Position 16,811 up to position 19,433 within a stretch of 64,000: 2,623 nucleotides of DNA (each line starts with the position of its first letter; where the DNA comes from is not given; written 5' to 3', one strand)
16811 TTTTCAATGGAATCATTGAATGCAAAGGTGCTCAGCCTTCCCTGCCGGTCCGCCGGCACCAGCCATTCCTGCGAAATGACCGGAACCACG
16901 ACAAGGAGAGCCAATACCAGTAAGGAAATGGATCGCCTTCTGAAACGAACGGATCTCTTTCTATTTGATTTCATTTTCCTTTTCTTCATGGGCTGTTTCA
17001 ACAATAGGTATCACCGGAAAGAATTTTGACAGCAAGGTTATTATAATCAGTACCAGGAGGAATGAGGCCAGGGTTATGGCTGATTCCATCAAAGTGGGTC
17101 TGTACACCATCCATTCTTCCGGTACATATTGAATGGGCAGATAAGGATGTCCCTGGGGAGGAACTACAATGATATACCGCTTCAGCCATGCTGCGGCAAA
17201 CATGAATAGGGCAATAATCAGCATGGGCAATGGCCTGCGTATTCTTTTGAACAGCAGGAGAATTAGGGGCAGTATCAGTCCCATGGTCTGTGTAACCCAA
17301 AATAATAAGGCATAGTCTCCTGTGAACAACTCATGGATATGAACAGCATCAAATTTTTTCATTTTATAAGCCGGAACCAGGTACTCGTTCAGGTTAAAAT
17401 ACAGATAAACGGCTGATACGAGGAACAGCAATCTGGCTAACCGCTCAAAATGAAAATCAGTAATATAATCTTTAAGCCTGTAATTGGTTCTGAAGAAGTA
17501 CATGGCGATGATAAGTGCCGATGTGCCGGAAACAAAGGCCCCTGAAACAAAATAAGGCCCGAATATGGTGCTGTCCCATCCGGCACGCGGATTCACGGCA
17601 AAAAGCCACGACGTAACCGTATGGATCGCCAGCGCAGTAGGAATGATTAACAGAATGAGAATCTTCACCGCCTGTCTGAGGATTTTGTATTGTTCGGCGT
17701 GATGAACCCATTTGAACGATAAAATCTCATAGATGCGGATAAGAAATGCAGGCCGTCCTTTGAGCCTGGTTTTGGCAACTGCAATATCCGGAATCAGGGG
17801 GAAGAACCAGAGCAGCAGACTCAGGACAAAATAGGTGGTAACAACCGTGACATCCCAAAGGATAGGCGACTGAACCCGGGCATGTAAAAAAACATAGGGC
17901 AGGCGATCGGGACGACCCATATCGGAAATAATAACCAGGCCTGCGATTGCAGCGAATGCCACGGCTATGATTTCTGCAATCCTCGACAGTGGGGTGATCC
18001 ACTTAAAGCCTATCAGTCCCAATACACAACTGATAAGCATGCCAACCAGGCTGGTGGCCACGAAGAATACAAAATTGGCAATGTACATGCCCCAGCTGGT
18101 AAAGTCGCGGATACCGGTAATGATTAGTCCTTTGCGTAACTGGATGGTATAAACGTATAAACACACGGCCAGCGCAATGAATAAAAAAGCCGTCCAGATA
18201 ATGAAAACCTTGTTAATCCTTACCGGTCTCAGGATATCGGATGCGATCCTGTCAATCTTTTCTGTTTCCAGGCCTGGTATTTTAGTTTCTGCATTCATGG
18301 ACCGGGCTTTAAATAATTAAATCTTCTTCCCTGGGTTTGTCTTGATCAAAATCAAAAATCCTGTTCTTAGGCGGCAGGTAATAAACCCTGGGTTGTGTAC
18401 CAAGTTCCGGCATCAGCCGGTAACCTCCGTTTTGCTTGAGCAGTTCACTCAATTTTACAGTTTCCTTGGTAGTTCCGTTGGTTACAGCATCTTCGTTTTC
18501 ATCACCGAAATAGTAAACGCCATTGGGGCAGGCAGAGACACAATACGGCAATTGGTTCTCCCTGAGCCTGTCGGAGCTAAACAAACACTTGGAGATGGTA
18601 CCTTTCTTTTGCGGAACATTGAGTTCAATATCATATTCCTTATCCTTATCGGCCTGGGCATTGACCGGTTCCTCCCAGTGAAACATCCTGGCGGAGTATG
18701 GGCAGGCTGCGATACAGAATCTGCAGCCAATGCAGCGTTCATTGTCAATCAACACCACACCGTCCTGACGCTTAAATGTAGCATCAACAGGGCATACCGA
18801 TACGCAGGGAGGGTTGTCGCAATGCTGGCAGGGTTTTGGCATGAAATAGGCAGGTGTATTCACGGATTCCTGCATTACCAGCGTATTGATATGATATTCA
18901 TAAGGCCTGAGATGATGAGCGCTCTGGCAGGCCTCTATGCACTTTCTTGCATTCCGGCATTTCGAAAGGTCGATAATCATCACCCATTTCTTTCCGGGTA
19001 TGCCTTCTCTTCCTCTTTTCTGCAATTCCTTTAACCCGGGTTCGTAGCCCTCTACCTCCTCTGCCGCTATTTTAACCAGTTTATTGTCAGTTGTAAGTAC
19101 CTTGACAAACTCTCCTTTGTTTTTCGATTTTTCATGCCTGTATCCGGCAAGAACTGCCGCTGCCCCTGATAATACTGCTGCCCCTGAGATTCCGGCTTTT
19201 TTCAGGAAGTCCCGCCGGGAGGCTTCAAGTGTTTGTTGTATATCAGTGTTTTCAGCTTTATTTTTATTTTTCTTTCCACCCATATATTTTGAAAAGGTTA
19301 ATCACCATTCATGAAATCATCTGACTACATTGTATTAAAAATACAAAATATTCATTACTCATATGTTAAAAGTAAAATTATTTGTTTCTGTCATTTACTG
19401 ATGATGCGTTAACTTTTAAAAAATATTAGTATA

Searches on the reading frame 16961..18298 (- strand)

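Call 87: search_protein_families(library=pfam, proteins=[window:16961-18298:-], max_evalue=0.001)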
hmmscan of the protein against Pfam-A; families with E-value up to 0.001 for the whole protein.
window:16961-18298:- (445 aa): 1 family
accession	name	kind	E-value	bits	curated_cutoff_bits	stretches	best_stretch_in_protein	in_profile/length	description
PF03916.19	NrfD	-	7e-29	101.9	25.8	1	67-382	9-309/313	Polysulphide reductase, NrfD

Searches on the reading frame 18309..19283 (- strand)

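Call 87: search_protein_families(library=pfam, proteins=[window:18309-19283:-], max_evalue=0.001)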
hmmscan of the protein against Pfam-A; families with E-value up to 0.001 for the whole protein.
window:18309-19283:- (324 aa): 11 families
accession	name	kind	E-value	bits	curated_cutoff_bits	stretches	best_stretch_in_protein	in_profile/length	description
PF13247.11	Fer4_11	-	1.4e-22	80.2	26.2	2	146-205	4-65/100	4Fe-4S dicluster domain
PF12838.12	Fer4_7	-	5.4e-14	52.8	27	2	183-206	1-24/52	4Fe-4S dicluster domain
PF13237.11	Fer4_10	-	2.3e-12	47.1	25.5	3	146-195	3-53/53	4Fe-4S dicluster domain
PF12837.12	Fer4_6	-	1.3e-10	41.1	25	1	176-198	1-23/24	4Fe-4S binding domain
PF00037.32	Fer4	-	2.2e-09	37.2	21.1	1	178-198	2-22/24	4Fe-4S binding domain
PF12797.12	Fer4_2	-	9.5e-09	35.1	24.5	1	176-196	2-22/22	4Fe-4S binding domain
PF13187.11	Fer4_9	-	4.3e-07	30.3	27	0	152-197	2-50/52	4Fe-4S dicluster domain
PF13183.11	Fer4_8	-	6e-07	30.4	27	1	182-256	3-68/68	4Fe-4S dicluster domain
PF25160.1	LdpA_Fe-S-bd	-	4.9e-05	23.5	27.6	1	155-197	5-41/49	LdpA Fe-S cluster-binding domain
PF14697.11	Fer4_21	-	8.4e-05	23.1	35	0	179-197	3-21/59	4Fe-4S dicluster domain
PF12800.12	Fer4_4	-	0.0004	20.9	24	1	182-196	2-16/17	4Fe-4S binding domain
